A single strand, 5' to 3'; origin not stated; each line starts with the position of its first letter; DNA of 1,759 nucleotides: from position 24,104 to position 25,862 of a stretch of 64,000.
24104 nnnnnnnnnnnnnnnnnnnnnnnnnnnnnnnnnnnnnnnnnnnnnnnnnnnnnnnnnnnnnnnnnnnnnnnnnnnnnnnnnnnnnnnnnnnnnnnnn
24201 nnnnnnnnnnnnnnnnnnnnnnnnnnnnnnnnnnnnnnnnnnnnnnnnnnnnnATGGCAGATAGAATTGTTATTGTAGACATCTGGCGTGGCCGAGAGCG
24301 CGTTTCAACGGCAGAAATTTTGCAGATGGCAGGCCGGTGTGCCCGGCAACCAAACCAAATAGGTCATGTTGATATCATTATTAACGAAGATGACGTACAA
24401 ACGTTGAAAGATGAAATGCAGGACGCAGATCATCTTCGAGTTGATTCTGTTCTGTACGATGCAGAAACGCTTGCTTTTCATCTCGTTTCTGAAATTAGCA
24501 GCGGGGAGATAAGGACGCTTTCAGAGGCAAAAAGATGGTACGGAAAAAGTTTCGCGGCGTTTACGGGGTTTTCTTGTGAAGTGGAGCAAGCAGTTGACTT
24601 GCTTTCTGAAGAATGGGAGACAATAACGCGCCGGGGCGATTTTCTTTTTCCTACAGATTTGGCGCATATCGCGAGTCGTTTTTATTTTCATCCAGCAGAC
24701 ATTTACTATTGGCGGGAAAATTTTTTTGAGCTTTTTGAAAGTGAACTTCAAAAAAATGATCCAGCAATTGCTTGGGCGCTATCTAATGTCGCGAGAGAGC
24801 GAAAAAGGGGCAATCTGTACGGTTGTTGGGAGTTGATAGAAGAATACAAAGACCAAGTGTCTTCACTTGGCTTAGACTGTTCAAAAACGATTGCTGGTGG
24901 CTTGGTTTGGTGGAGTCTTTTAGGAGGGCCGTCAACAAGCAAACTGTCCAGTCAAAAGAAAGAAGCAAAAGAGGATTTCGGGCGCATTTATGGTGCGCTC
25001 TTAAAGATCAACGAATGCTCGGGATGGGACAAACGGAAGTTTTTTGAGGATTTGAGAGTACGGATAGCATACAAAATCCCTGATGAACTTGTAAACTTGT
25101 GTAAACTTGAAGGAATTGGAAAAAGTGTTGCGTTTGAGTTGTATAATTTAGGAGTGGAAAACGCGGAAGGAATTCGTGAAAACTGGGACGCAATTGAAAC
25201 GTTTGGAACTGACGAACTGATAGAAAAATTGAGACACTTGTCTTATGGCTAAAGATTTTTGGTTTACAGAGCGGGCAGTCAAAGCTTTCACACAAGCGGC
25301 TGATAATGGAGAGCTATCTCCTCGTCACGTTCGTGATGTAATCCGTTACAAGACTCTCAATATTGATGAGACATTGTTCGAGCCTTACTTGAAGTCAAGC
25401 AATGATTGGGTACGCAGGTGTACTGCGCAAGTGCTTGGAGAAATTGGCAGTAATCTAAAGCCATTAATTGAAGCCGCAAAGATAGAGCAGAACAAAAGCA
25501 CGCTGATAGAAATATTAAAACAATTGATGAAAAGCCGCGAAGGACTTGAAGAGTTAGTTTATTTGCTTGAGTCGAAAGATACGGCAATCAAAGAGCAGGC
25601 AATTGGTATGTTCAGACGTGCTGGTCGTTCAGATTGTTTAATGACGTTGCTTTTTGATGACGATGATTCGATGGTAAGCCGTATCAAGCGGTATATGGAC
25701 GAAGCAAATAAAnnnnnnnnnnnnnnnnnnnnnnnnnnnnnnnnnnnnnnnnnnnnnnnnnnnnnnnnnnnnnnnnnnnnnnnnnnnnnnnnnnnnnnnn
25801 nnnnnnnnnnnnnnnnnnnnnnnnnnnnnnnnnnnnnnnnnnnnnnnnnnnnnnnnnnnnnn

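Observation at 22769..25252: Hel308/Ski2-like helicase split between motifs V and VI by a UDG family 4-like gene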

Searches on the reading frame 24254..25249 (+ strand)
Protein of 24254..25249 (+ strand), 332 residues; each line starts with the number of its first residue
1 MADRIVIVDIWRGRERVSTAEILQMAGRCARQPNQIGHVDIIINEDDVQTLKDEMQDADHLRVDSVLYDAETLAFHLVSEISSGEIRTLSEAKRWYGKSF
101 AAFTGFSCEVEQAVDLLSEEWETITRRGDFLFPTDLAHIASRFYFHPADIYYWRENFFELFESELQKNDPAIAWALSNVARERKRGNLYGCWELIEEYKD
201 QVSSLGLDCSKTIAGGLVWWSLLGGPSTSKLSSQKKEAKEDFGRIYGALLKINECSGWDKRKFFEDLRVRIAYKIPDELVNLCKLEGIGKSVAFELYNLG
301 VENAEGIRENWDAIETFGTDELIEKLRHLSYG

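Call 4: search_protein_families(library=pfam, proteins=[window:24254-25249:+], max_evalue=0.01)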
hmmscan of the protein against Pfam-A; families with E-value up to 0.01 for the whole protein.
window:24254-25249:+ (332 aa): 0 families

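Call 13: find_related_loci(query=window:24254-25249:+, collection=viral_contigs, flank=6000)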
Query window:24254-25249:+ (332 aa) in viral_contigs; peptide patterns used: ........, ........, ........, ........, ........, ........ (x = any residue, [..] = any of these).
1 stretches matched a pattern, but none encodes a relative of the query by tblastn (E <= 1e-3).

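Call 27: find_related_loci(query=A3, collection=viral_contigs, flank=7000)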
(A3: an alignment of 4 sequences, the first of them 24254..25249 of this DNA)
Query A3 (332 aa) in viral_contigs; peptide patterns used: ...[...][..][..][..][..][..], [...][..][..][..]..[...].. (x = any residue, [..] = any of these).
85 stretches matched a pattern; 10 encode a relative of the query (tblastn E <= 1e-3); 10 distinct loci.
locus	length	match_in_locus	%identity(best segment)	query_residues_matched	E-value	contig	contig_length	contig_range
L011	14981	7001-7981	45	1-332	1e-88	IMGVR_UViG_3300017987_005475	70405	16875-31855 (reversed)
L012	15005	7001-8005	36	1-329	2e-60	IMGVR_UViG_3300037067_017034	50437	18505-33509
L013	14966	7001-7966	36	1-318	1e-57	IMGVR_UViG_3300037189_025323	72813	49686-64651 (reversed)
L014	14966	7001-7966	36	1-318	1e-57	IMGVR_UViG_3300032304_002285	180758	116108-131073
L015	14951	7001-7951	33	1-315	1e-55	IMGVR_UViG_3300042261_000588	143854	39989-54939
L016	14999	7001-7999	33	1-332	4e-52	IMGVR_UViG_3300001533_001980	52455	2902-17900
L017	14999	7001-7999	31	1-332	4e-50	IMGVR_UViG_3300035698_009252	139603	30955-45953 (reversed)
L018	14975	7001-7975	33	1-327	6e-57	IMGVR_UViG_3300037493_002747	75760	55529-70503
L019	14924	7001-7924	28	1-306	5e-22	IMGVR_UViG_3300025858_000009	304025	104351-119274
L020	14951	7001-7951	33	1-315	1e-55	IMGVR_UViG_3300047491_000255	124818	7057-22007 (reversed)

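Call 31: search_protein_families(library=ncbifam, proteins=[window:24254-25249:+], max_evalue=0.01)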
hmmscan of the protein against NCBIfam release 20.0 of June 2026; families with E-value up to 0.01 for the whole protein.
window:24254-25249:+ (332 aa): 4 families
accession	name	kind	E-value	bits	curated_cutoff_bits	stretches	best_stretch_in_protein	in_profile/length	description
NF002654.0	PRK02362.1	equivalog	4.9e-15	54.9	887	2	13-148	363-504/739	ATP-dependent DNA helicase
NF001308.0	PRK00254.1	equivalog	2.2e-08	32.8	1216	1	262-309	627-674/720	ATP-dependent DNA helicase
NF002251.0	PRK01172.1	equivalog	2.8e-07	29.2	891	1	13-148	344-482/674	ATP-dependent DNA helicase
NF040935.1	helicase_Hel308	equivalog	1.8e-05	23.1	1200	1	260-325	629-694/704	ATP-dependent DNA helicase Hel308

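Call 33: search_dna_similar(query=window:24254-25249:+, collection=phages, mode=protein, max_rows=25, max_evalue=0.00001)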
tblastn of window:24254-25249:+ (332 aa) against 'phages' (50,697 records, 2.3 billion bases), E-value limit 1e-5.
Records with a match: 1; places in all: 1; records where one place covers at least 80% of the query: 1.
Best place of each record, by identity: <60% 1.
By first word of the organism name: uncultured 1.
By host as written in the record: - 1.
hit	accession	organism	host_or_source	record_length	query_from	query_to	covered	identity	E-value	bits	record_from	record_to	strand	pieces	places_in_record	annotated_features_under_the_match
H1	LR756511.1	uncultured phage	metagenomic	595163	2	314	94%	29.3%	2e-30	127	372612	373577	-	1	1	record has no annotation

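Call 62: search_protein_representatives(protein=window:24254-25249:+)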
Query: 332 residues. Proteins with E-value up to 0.001 (for the whole library): 484; up to 1e-10: 337; up to 1e-30: 58. The best 150 are listed.
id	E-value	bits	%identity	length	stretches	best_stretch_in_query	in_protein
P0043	3.6e-86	306.0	46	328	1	1-332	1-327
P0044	1.1e-81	291.3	46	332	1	1-324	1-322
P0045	6.5e-77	275.6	43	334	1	1-326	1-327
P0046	1.5e-76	274.4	41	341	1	1-327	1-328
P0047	4.0e-72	259.8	41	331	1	1-326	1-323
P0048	2.6e-69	250.6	40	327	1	1-332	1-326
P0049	3.9e-67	243.5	39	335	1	1-329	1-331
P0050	3.4e-65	237.1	39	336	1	2-328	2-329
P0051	1.4e-64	235.0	36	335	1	1-329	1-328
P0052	5.4e-63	229.8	42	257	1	78-329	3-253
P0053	9.2e-62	225.8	40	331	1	1-299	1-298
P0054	2.2e-61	224.6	39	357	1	1-327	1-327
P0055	5.2e-61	223.3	35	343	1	1-328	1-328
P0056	2.6e-59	217.7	38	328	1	1-332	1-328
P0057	6.4e-59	216.4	37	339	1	1-326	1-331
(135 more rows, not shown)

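Call 65: search_protein_families(library=pfam, proteins=[L015:6368-6643:+, L019:6084-6425:+, L019:5779-6033:+], max_evalue=0.01)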
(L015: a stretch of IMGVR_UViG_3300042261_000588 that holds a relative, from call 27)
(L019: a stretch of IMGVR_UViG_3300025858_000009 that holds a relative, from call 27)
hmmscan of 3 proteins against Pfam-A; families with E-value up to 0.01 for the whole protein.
L015:6368-6643:+ (92 aa): 0 families

L019:6084-6425:+ (114 aa): 2 families
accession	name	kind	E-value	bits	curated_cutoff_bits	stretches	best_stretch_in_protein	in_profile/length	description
PF10686.14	YAcAr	-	3.8e-14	52.7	28.2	1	1-64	1-66/66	YspA, cpYpsA-related SLOG family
PF02481.21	DNA_processg_A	-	0.0082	15.8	29.6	0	5-43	49-89/212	DNA recombination-mediator protein A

L019:5779-6033:+ (85 aa): 0 families

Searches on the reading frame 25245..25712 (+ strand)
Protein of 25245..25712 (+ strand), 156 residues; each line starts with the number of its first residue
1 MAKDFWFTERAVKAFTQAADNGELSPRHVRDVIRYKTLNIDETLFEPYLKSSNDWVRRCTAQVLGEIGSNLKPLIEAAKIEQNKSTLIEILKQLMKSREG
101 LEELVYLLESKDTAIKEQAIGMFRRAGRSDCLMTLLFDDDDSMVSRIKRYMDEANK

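Call 36: search_protein_families(library=pfam, proteins=[window:25245-25712:+], max_evalue=0.001)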
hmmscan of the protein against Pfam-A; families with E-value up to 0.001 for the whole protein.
window:25245-25712:+ (156 aa): 2 families
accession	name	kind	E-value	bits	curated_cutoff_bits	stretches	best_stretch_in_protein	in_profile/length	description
PF13646.12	HEAT_2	-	5.8e-07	30.1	27.7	0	47-80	38-73/88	HEAT repeats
PF02985.28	HEAT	-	0.00069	20.1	23.5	0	45-70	5-30/31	HEAT repeat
